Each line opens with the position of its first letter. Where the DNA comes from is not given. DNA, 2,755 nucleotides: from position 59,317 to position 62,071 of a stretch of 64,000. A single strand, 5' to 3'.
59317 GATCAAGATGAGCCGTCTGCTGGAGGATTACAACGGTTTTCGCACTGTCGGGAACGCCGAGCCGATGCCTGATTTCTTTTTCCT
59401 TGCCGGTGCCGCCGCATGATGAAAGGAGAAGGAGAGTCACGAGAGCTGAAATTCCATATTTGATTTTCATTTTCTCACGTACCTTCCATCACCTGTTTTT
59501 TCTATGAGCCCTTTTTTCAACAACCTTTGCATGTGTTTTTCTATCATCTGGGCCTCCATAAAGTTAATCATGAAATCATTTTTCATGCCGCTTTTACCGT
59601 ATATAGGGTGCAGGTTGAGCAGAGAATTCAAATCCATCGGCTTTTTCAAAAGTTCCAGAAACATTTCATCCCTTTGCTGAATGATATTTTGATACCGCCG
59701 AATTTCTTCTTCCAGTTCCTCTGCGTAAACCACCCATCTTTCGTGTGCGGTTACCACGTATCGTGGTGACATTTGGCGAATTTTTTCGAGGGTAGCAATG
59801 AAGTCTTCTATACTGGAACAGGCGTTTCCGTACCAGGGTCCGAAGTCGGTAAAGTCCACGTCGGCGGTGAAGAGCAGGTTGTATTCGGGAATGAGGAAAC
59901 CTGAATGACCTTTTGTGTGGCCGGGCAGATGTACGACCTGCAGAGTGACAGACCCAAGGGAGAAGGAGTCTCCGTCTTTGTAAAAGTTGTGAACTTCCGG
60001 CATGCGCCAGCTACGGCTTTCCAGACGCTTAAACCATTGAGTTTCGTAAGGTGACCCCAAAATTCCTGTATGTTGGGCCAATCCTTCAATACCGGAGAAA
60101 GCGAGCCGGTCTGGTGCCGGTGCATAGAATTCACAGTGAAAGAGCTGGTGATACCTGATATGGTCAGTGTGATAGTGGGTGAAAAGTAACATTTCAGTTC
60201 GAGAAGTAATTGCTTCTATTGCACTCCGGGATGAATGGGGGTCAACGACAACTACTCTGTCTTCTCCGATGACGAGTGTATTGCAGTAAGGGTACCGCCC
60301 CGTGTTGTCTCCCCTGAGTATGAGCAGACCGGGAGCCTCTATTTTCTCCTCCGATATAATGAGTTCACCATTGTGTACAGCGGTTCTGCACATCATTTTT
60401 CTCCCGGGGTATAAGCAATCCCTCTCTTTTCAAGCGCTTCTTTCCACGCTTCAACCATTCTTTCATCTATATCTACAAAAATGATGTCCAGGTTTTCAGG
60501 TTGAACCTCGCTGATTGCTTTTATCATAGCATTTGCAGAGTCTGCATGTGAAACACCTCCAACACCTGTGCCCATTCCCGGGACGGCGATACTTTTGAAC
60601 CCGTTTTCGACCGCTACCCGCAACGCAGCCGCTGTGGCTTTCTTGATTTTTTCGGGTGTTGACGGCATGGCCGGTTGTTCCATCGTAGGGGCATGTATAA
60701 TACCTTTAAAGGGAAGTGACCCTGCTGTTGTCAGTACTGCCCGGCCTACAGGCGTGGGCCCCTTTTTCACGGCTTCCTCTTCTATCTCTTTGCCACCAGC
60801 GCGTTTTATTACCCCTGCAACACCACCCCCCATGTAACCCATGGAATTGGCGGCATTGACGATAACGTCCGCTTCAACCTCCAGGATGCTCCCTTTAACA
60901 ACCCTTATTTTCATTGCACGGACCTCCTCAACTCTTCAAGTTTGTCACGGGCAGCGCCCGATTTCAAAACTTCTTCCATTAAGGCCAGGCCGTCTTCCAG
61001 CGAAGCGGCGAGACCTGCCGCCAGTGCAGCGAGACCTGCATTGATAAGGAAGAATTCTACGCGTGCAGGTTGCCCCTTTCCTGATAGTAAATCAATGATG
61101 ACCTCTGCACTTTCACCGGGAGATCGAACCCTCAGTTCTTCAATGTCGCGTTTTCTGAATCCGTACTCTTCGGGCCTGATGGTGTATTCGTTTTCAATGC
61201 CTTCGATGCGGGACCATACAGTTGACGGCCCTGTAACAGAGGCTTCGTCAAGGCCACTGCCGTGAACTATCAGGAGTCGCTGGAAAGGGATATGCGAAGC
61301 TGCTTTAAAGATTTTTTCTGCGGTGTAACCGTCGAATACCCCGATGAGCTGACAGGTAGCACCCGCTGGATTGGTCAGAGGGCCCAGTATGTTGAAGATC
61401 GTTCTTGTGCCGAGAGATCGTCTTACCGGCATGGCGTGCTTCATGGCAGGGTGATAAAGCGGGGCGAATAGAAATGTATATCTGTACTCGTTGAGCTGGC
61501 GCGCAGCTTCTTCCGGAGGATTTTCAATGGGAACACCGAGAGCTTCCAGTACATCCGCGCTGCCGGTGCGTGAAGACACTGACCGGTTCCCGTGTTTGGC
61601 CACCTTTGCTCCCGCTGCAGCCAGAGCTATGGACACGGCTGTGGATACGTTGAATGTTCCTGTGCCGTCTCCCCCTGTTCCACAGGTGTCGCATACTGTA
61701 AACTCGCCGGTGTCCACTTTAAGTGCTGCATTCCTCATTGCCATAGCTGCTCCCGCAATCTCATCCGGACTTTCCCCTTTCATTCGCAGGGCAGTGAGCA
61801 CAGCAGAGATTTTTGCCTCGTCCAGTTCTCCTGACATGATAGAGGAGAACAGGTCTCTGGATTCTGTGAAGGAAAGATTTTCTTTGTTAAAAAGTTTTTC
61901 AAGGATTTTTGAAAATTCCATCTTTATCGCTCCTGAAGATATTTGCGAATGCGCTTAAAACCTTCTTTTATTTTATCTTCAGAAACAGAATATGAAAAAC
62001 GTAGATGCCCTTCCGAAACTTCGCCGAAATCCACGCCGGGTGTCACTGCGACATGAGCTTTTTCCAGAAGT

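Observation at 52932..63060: Nine-gene minus-strand operon mixing heptose synthesis, a GH38-like lipoprotein, macro domain, MBL hydrolase, TrpD and two FAD oxidoreductases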

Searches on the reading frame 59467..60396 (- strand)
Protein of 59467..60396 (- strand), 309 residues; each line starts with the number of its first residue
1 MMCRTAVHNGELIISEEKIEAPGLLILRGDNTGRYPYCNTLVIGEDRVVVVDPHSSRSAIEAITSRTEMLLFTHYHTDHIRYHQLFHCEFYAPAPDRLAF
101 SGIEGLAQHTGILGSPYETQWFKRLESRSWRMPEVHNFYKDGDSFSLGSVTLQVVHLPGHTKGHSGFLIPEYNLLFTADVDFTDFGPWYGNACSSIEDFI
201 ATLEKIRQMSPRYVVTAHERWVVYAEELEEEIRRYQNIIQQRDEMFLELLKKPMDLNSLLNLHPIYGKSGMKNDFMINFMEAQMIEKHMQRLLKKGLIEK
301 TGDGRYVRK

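Call 4: search_protein_families(library=pfam, proteins=[window:59467-60396:-], max_evalue=0.01)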
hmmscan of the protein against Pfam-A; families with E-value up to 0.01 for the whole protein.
window:59467-60396:- (309 aa): 1 family
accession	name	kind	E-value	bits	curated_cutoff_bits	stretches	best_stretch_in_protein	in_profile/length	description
PF00753.33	Lactamase_B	-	2.5e-09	37.8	22.7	1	130-218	100-196/196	Metallo-beta-lactamase superfamily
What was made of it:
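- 59467..60396 (-): Metallo-beta-lactamase-fold hydrolase (309 aa), glyoxalase II / LACTB2-like, with a C-terminal extension; block B. Pfam Lactamase_B, 37.8 bits (call 4).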

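Call 5: search_protein_families(library=ncbifam, proteins=[window:59467-60396:-], max_evalue=0.01)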
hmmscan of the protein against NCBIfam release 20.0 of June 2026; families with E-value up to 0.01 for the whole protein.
window:59467-60396:- (309 aa): 15 families
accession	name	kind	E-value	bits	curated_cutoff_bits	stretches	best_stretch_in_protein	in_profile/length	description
TIGR03413.1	GSH_gloB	equivalog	1.2e-14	54.3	200.8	2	131-219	78-165/248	hydroxyacylglutathione hydrolase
TIGR04559.1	SoxH_rel_PQQ_2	hypoth_equivalog_domain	2.9e-08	33.5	280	1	40-241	33-235/283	quinoprotein relay system zinc metallohydrolase 2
NF033105.1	bla_subclass_B3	equivalog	3.8e-07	29.7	240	1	135-239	121-233/257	subclass B3 metallo-beta-lactamase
TIGR04558.1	SoxH_rel_PQQ_1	hypoth_equivalog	5.7e-07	28.9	300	1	48-240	45-234/285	quinoprotein relay system zinc metallohydrolase 1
NF007597.0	PRK10241.1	equivalog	6.3e-06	25.7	421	0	41-80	17-59/251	hydroxyacylglutathione hydrolase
NF012229.1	bla_class_B_core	domain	6.4e-06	26.4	100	1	60-167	45-136/139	metallo-beta-lactamase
NF047979.1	lactonase_AidB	equivalog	0.00046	19.5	360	1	152-179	176-205/271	AidB family quorum-quenching N-acyl homoserine lactonase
NF041804.1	MBL_fold_SolJ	exception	0.00056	19.2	350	0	123-236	84-195/224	solanimycin biosynthesis MBL-fold hydrolase SolJ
NF012101.1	blaGOB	exception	0.0012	18.2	560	1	138-169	153-184/290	GOB family subclass B3 metallo-beta-lactamase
NF033574.1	VarG_fam_MBL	equivalog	0.0026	17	750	0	37-80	92-142/374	VarG family subclass B1-like metallo-beta-lactamase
NF000457.2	blaPEDO-1_fam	exception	0.0027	17.2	550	1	138-169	153-184/286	PEDO-1 family subclass B3 metallo-beta-lactamase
NF000469.2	CAR_gen_B3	exception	0.0028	16.7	500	0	126-209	160-245/311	CAR family subclass B3 metallo-beta-lactamase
NF000459.2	blaSPG-1_fam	exception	0.0044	16.1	550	1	135-212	146-226/285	SPG-1 family subclass B3 metallo-beta-lactamase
NF053820.1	MBLfold_Strvi7410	exception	0.0067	15.9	525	0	144-302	163-333/343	Strvi_7410 family MBL fold metallo-hydrolase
NF000458.2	blaPEDO-2_fam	exception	0.0081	15.6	550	0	138-169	153-184/285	PEDO-2 family subclass B3 metallo-beta-lactamase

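Call 49: search_solved_structures(query=window:59467-60396:-, max_evalue=0.01)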
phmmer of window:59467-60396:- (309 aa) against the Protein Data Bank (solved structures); distinct sequences matched with E-value up to 0.01: 13.
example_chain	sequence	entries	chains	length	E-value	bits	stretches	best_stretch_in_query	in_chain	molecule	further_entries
2xf4_A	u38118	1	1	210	3.2e-09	39.5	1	70-183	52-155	HYDROXYACYLGLUTATHIONE HYDROLASE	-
4ad9_A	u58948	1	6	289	3.5e-07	32.8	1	136-298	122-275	BETA-LACTAMASE-LIKE PROTEIN 2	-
2zo4_A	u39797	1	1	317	8.9e-07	31.4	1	139-258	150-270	Metallo-beta-lactamase family protein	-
1xm8_A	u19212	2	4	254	2.6e-06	29.9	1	131-210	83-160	glyoxalase II | Putative hydroxyacylglutathione hydrolase 2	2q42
3adr_A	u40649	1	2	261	0.00011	24.6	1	41-234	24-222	Putative uncharacterized protein ST1585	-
8d2z_A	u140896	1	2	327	0.00012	24.4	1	40-216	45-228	Metallo-beta-lactamase superfamily protein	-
4efz_A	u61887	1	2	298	0.00071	21.9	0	138-192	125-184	Metallo-beta-lactamase family protein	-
2zwr_A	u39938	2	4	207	0.00089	21.6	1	152-212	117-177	Metallo-beta-lactamase superfamily protein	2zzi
5k0w_A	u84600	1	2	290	0.0024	20.2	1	138-169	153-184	Class B carbapenemase GOB-18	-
9g8t_A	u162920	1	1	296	0.0026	20.1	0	135-192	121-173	Metallo-beta-lactamase domain-containing protein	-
3tp9_A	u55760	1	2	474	0.0037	19.6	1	135-170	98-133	BETA-LACTAMASE and RHODANESE DOMAIN PROTEIN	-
8ewo_A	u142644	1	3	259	0.0053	19.1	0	131-183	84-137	PA1813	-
7ev5_A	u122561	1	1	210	0.0062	18.8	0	70-183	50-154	Lactamase_B domain-containing protein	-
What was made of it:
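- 59467..60396 (-): PDB sequence hits are 2xf4, 4ad9 (LACTB2) and 2zo4 (call 49).
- The MBL protein resembles LACTB2-type enzymes (call 49).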

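Call 91: search_protein_families(library=padloc, proteins=[window:59467-60396:-], max_evalue=0.001)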
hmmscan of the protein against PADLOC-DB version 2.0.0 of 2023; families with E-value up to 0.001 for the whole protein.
window:59467-60396:- (309 aa): 0 families

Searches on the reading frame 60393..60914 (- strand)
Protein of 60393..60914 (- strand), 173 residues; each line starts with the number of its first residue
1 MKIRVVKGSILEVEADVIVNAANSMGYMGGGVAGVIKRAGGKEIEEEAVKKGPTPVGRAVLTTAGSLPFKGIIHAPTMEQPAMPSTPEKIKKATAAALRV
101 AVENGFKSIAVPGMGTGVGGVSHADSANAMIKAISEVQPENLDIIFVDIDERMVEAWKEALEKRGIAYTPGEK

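Call 4: search_protein_families(library=pfam, proteins=[window:60393-60914:-], max_evalue=0.01)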
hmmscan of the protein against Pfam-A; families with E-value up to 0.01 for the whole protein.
window:60393-60914:- (173 aa): 2 families
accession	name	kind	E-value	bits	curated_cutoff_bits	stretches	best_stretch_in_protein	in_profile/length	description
PF01661.27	Macro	-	3e-33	114.7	22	1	19-130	1-118/118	Macro domain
PF14519.12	Macro_2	-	0.0019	18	27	0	14-136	78-222/290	Macro-like domain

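Call 5: search_protein_families(library=ncbifam, proteins=[window:60393-60914:-], max_evalue=0.01)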
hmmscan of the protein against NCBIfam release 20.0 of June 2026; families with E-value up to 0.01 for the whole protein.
window:60393-60914:- (173 aa): 12 families
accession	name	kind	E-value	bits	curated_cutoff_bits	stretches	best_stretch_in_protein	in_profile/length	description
NF001666.0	PRK00431.2-2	equivalog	1.6e-70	236.3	246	1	1-162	1-163/164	ADP-ribose-binding protein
NF001667.0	PRK00431.2-3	equivalog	5.3e-29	101.2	252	1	1-141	8-150/182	ADP-ribose-binding protein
NF001664.0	PRK00431.1-6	equivalog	1.6e-26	92.7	200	1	1-163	2-171/173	O-acetyl-ADP-ribose deacetylase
NF001660.0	PRK00431.1-1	equivalog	6.6e-25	87.7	271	1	2-163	4-173/177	O-acetyl-ADP-ribose deacetylase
NF001668.0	PRK00431.2-4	equivalog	1.2e-23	83.5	278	1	3-152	51-202/220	ADP-ribose-binding protein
NF001663.0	PRK00431.1-4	equivalog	2.1e-22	79.9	285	1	1-159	7-173/180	ADP-ribose-binding protein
NF009880.0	PRK13341.1-1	equivalog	1.8e-21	76.2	891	1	2-143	428-574/599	AAA family ATPase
NF001665.0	PRK00431.2-1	equivalog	2e-20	73.1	315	1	2-147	9-156/177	ADP-ribose-binding protein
NF048014.1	antitoxin_DarG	equivalog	1.8e-16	60.4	250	1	3-138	1-139/338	type II toxin-antitoxin system antitoxin DNA ADP-ribosyl glycohydrolase DarG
NF001661.0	PRK00431.1-2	equivalog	6.2e-14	52.3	291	1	1-166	1-176/179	O-acetyl-ADP-ribose deacetylase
NF003163.0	PRK04143.1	equivalog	4.9e-13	49.1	272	1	2-163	84-262/265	protein-ADP-ribose hydrolase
NF001662.0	PRK00431.1-3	equivalog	1.3e-11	44.7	215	1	2-142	4-159/185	[protein ADP-ribosylglutamate] hydrolase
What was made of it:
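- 60393..60914 (-): Stand-alone macro domain protein (173 aa), the ADP-ribose-binding / ADP-ribose-derivative hydrolase type. It is the link between blocks A and B. NF001666 scores 236.3 against a 246 cutoff (calls 4, 5).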

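Call 91: search_protein_families(library=padloc, proteins=[window:60393-60914:-], max_evalue=0.001)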
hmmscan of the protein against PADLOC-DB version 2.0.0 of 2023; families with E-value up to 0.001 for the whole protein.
window:60393-60914:- (173 aa): 1 family
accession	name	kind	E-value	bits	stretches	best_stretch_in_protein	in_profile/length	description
PDLC02990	DarG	-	1.9e-17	61.8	1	3-137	2-136/329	-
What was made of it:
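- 60393..60914 (-): PADLOC shows only generic similarity to the DarG macro domain, and no DarT is present (call 91).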

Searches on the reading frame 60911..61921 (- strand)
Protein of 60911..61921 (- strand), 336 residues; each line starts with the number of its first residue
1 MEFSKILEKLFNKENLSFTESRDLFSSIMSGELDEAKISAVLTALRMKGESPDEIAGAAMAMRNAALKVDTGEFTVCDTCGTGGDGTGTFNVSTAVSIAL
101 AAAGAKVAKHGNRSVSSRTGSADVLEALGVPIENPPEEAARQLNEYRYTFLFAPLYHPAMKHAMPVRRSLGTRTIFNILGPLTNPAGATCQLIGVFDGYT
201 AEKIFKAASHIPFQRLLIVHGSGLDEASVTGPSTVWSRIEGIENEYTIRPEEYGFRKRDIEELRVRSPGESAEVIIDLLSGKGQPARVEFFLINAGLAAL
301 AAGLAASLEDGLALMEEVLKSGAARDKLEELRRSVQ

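Call 4: search_protein_families(library=pfam, proteins=[window:60911-61921:-], max_evalue=0.01)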
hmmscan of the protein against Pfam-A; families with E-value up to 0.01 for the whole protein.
window:60911-61921:- (336 aa): 2 families
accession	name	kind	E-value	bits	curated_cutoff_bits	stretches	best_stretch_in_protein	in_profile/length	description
PF00591.27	Glycos_transf_3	-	5.2e-85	285.6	27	1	76-324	4-252/253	Glycosyl transferase family, a/b domain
PF02885.22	Glycos_trans_3N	-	1.3e-23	82.9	26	1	5-66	2-63/63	Glycosyl transferase family, helical bundle domain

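Call 5: search_protein_families(library=ncbifam, proteins=[window:60911-61921:-], max_evalue=0.01)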
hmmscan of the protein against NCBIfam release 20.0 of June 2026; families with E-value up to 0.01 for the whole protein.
window:60911-61921:- (336 aa): 13 families
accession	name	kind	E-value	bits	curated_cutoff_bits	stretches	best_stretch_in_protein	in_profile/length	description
TIGR01245.1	trpD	equivalog_domain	1.9e-114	382.4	199.05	1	7-332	1-328/330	anthranilate phosphoribosyltransferase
NF011201.0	PRK14607.1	equivalog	1.4e-106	357.3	670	1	3-333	195-526/534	bifunctional anthranilate synthase component II/anthranilate phosphoribosyltransferase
NF007073.0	PRK09522.1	equivalog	3.5e-74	250.6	738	1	4-329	201-525/531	bifunctional anthranilate synthase glutamate amidotransferase component TrpG/anthranilate phosphoribosyltransferase TrpD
NF006564.0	PRK09071.1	equivalog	1.5e-26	93.1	257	1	13-226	27-238/335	glycosyl transferase family protein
NF005635.0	PRK07394.1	equivalog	4.9e-23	82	287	1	13-334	19-343/348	hypothetical protein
NF006005.0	PRK08136.1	equivalog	3.9e-18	65.8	185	1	15-189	19-196/314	DNA-binding protein YbiB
TIGR03327.1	AMP_phos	equivalog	1.1e-12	47.3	535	1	6-129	90-211/500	AMP phosphorylase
NF003338.0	PRK04350.1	subfamily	4e-12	45.3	434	1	6-128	95-215/502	thymidine phosphorylase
TIGR02645.1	ARCH_P_rylase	hypoth_equivalog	5.5e-12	44.9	434.6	1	7-128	90-209/493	putative thymidine phosphorylase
TIGR02644.1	Y_phosphoryl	subfamily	3.2e-10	39.4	409.05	1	6-148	4-146/417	pyrimidine-nucleoside phosphorylase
NF004490.0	PRK05820.1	equivalog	1.8e-09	36.8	269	1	4-146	6-148/439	thymidine phosphorylase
NF004747.0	PRK06078.1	equivalog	1e-08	34.2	559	1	6-145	6-145/434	pyrimidine-nucleoside phosphorylase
TIGR02643.1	T_phosphoryl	equivalog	2.4e-07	30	570.7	1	6-141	6-142/437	thymidine phosphorylase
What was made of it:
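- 60911..61921 (-): Anthranilate phosphoribosyltransferase TrpD (336 aa); block A. YbiB/TrpD2 models are far below their cutoffs (call 5).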

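Call 25: find_homologous_proteins(query=window:60911-61921:-)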
Query window:60911-61921:- (336 aa): 8000 proteins with E <= 0.001 among 8000 candidates; the best 120 are listed.
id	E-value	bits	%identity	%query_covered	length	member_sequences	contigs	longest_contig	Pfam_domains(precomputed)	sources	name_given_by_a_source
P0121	1.3e-214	729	100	100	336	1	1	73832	PF00591.28,PF02885.23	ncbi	-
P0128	3.2e-131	455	64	99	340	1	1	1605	PF00591.28,PF02885.23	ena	-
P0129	1.7e-105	371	55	99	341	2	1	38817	PF00591.28,PF02885.23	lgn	-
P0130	1.6e-89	318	47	99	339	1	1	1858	PF00591.28,PF02885.23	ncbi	ncbi:MAG: anthranilate phosphoribosyltransferase, partial [Gammaproteobacteria bacterium]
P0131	7.4e-89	316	50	99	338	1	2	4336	PF00591.28,PF02885.23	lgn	-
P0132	1.1e-88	316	50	99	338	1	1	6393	PF00591.28,PF02885.23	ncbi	ncbi:MAG: anthranilate phosphoribosyltransferase [Candidatus Binatia bacterium]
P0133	1.8e-88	315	50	99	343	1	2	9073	PF00591.28,PF02885.23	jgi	jgi:anthranilate phosphoribosyltransferase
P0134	3.3e-88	314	50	99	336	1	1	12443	PF00591.28,PF02885.23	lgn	-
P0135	4.1e-88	314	50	99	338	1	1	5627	PF00591.28,PF02885.23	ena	-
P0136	5.3e-88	313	50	99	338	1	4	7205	PF00591.28,PF02885.23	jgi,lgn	jgi:anthranilate phosphoribosyltransferase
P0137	6.8e-88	313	50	99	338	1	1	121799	PF00591.28,PF02885.23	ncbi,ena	-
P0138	7.1e-88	313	50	99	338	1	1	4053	PF00591.28,PF02885.23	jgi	jgi:anthranilate phosphoribosyltransferase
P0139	9.0e-88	313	50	98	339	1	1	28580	PF00591.28,PF02885.23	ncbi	-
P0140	9.8e-88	313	49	99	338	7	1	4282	PF00591.28,PF02885.23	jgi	jgi:anthranilate phosphoribosyltransferase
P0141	2.1e-87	311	48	98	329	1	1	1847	PF00591.28,PF02885.23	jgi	jgi:anthranilate phosphoribosyltransferase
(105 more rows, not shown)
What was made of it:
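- Tried and rejected: TrpD hits are phylogenetically scattered (call 25).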

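Call 26: find_encoding_contigs(protein=P0129, flank=10000, max_places=2)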
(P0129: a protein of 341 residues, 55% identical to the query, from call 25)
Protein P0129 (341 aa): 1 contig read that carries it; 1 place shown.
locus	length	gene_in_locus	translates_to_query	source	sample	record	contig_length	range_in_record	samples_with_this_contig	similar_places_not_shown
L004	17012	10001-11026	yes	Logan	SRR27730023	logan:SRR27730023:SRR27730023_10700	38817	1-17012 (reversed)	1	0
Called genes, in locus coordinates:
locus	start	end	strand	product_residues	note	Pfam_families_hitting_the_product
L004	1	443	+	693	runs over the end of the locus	PF00672:HAMP, PF00015:MCPsignal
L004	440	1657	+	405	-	PF01743:PolyA_pol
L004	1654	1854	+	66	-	-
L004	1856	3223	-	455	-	PF02233:PNTB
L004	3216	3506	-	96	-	PF12769:PNTB_4TM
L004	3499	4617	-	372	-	PF05222:AlaDh_PNT_N, PF01262:AlaDh_PNT_C, PF02826:2-Hacid_dh_C (faint)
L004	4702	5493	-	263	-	PF01790:LGT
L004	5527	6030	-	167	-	PF01252:Peptidase_A8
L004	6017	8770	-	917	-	PF00133:tRNA-synt_1, PF09334:tRNA-synt_1g, PF13603:tRNA-synt_1_2 (weak), PF01406:tRNA-synt_1e (weak), PF01921:tRNA-synt_1f (weak), PF08264:Anticodon_1, PF06827:zf-FPG_IleRS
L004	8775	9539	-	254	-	PF04199:Cyclase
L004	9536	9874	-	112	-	PF11969:DcpS_C, PF01230:HIT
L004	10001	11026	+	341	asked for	PF02885:Glycos_trans_3N, PF00591:Glycos_transf_3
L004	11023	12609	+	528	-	PF05496:RuvB_N (faint), PF13177:DNA_pol3_delta2, PF00004:AAA, PF13401:AAA_22 (weak), PF22608:DNAX_ATPase_lid, PF21960:RCF1-5-like_lid (weak), PF12169:DNA_pol3_gamma3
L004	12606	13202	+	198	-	PF21176:RecR_HhH (weak), PF02132:RecR_ZnF (weak), PF01751:Toprim (weak), PF13662:Toprim_4, PF21175:RecR_C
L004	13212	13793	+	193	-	PF01558:POR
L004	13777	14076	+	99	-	PF12838:Fer4_7 (faint), PF00037:Fer4 (faint), PF12797:Fer4_2 (faint), PF12837:Fer4_6 (faint), PF13237:Fer4_10 (weak), PF14697:Fer4_21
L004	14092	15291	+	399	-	PF01855:POR_N, PF17147:PFOR_II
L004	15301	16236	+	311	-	PF02775:TPP_enzyme_C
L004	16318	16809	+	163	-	PF03259:Robl_LC7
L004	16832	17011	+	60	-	?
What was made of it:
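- L004: TrpD (55% identical) follows a divergent HIT/cyclase/IleRS group and overlaps dnaX-recR-POR by 4 nt (call 26). In these genomes, overlapping junctions also join plainly unrelated genes, such as TrpD-dnaX (call 26). TrpD in L004 is not next to a macro gene (call 26).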

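Call 27: find_encoding_contigs(protein=P0128, flank=10000, max_places=2)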
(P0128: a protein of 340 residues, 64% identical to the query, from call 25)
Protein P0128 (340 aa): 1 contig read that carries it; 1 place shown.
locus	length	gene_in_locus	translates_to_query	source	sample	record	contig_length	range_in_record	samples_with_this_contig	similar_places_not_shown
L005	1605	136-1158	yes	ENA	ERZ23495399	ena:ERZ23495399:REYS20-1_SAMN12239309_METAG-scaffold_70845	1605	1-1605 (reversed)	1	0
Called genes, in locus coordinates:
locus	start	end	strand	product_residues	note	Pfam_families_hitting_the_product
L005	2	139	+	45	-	?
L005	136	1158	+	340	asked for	PF02885:Glycos_trans_3N, PF00591:Glycos_transf_3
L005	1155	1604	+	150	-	?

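Call 91: search_protein_families(library=padloc, proteins=[window:60911-61921:-], max_evalue=0.001)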
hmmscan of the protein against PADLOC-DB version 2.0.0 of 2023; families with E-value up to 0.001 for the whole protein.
window:60911-61921:- (336 aa): 0 families
